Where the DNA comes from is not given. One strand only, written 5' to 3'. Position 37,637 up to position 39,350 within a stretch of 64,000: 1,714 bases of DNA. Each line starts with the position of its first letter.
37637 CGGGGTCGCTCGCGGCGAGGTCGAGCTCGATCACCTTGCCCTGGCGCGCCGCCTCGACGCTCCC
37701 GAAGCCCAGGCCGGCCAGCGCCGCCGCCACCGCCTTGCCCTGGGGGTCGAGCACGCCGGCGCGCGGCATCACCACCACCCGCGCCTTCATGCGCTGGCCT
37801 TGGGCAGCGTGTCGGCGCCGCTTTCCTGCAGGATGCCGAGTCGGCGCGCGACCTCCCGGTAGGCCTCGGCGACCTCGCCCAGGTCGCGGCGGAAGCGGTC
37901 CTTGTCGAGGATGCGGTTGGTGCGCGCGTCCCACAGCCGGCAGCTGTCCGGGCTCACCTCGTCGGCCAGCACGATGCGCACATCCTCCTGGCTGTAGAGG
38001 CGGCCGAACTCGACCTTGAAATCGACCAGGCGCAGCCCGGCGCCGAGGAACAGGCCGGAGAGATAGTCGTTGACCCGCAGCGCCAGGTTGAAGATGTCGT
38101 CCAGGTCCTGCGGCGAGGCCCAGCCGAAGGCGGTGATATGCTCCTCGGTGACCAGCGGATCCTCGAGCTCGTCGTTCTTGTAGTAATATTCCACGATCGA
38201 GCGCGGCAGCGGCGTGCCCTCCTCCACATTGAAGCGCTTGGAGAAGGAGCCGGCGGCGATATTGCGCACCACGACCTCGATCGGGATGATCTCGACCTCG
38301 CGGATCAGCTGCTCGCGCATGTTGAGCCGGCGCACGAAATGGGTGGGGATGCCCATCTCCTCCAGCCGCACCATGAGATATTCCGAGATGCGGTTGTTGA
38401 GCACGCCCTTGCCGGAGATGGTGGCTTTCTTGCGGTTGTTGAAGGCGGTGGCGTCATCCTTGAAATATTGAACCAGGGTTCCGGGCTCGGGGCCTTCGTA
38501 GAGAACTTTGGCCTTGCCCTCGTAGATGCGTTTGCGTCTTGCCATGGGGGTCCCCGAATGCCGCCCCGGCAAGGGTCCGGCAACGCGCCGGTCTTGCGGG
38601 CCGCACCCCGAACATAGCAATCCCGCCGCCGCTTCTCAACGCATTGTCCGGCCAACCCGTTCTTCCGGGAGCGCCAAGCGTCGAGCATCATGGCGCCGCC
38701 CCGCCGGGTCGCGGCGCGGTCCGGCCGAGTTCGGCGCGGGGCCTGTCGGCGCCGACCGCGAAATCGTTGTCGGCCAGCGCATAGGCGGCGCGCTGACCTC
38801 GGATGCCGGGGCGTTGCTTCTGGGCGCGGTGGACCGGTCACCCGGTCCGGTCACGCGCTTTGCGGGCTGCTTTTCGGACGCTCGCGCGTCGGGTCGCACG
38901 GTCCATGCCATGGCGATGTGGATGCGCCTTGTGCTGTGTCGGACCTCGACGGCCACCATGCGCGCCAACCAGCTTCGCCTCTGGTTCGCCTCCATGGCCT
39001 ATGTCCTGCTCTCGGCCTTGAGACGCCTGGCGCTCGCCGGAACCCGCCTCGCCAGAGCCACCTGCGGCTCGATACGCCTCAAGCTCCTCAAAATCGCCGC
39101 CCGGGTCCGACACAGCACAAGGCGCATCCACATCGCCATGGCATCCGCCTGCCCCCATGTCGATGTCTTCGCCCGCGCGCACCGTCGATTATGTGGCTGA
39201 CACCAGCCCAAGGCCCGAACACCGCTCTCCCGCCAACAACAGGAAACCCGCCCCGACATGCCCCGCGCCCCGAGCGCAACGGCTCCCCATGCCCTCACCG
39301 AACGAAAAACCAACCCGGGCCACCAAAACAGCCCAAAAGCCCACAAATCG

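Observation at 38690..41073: Low-GC island next to an IS1380-type transposase remnant: two overlapping unknown genes, the first a secreted protein whose composition switches mid-gene (polymorphic-toxin/immunity-like layout)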

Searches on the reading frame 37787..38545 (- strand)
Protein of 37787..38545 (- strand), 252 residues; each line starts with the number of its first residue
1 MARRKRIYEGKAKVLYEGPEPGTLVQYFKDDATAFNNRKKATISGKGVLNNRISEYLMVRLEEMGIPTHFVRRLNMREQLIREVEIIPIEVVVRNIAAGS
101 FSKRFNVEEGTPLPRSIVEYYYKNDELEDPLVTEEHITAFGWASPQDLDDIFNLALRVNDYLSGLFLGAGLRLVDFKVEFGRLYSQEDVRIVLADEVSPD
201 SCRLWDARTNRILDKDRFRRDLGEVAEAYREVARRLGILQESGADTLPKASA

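Call 67: find_related_loci(query=window:37787-38545:-, collection=genome_contigs, flank=6000)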
Query window:37787-38545:- (252 aa) in genome_contigs; peptide patterns used: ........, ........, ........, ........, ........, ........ (x = any residue, [..] = any of these).
600 stretches matched a pattern (row limit reached: there are more); 579 encode a relative of the query (tblastn E <= 1e-3); the best 80 are kept; 80 distinct loci.
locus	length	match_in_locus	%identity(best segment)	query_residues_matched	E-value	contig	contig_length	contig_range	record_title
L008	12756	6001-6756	90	1-252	1e-147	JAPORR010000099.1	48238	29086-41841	MAG: Alphaproteobacteria bacterium isolate CAR1_bin_3 NODE_218_length_48238_cov_20.7609, whole genome shotgun sequence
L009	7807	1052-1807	91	1-252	6e-147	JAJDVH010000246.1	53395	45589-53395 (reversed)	MAG: Alphaproteobacteria bacterium isolate jk18x22bins.31 k141_702965, whole genome shotgun sequence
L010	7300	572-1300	80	1-243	7e-136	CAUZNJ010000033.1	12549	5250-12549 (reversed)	MAG: Alphaproteobacteria bacterium isolate CB4_SCM.57 genome assembly, contig: Ga0302127_10001914, whole genome shotgun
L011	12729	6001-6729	80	1-243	9e-136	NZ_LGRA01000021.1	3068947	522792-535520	Azospirillum sp. TSO35-2 Contig01, whole genome shotgun sequence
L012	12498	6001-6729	79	1-243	3e-135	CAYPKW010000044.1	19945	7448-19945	MAG TPA_asm: uncultured Rhodospirillaceae bacterium isolate SRP119689_co1_13 genome assembly, contig: NODE_3639_length_1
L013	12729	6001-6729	80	1-243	3e-135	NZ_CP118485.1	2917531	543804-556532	Azospirillum sp. B2RO_4 chromosome 1, complete sequence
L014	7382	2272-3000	80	1-243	3e-135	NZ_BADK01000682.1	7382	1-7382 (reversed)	Azospirillum sp. B506, whole genome shotgun sequence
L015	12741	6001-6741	77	1-247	1e-133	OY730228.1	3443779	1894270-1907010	MAG: Alphaproteobacteria bacterium isolate 64c7ca25-a9be-4dae-95e9-b727d493ec1e genome assembly, chromosome: 1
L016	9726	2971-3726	90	1-252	3e-149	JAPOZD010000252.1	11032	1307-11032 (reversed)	MAG: Alphaproteobacteria bacterium isolate COS4_bin_55 NODE_4548_length_11032_cov_8.98369, whole genome shotgun sequence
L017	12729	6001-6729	79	1-242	8e-134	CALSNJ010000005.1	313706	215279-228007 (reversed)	MAG: uncultured Alphaproteobacteria bacterium isolate K_MB42 genome assembly, contig: contig_6957_K_MB42, whole genome s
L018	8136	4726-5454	77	1-243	2e-133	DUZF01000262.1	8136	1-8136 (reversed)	MAG TPA_asm: Rhodospirillaceae bacterium isolate MAG_06104_tlms_034 Ga0007882_10003901, whole genome shotgun sequence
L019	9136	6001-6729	78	1-243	2e-133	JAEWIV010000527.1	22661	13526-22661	MAG: Proteobacteria bacterium isolate OH_PBrB_125 k127_387650, whole genome shotgun sequence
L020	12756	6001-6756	77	1-252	2e-133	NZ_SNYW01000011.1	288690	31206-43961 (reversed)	Dongia mobilis strain CGMCC 1.7660 Ga0079870_106, whole genome shotgun sequence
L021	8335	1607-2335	78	1-243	3e-133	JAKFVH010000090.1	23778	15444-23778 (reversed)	MAG: Reyranella sp. isolate D3_Bin_12 D3_0000539, whole genome shotgun sequence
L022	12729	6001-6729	78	1-243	2e-133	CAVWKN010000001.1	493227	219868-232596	MAG: uncultured Alphaproteobacteria bacterium isolate MFD05513.bin.2.159 genome assembly, contig: contig_10189, whole ge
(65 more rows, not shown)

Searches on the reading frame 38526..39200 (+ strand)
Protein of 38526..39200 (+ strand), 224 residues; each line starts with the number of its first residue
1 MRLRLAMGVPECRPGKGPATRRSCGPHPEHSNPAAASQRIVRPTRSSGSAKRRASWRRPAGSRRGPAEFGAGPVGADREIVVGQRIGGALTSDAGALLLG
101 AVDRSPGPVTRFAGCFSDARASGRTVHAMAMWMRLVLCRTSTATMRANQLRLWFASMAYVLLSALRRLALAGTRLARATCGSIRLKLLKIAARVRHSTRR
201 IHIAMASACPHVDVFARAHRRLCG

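Call 4: search_protein_families(library=pfam, proteins=[window:38526-39200:+], max_evalue=1)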
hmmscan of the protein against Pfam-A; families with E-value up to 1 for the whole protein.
window:38526-39200:+ (224 aa): 1 family
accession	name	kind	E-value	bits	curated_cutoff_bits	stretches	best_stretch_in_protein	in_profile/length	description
PF13701.12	DDE_Tnp_1_4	-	1.1e-31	110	34.7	2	135-222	343-430/435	Transposase DDE domain group 1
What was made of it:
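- Checked: The plus-strand ORF 38526-39200 matches PF13701 DDE_Tnp_1_4 (E 1.1e-31), but only model positions 343-430 of 435 (call 4).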

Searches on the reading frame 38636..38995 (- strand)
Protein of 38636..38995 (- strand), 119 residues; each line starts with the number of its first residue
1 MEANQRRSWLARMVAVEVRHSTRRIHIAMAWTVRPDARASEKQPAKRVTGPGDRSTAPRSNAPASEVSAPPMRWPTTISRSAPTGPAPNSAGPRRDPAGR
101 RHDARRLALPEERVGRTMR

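Call 96: search_protein_families(library=pfam, proteins=[window:38636-38995:-], max_evalue=0.01)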
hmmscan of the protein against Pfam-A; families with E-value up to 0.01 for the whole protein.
window:38636-38995:- (119 aa): 0 families
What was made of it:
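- On IS1380 family: The other ORFs of 38636-39372 have no hit (call 96).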
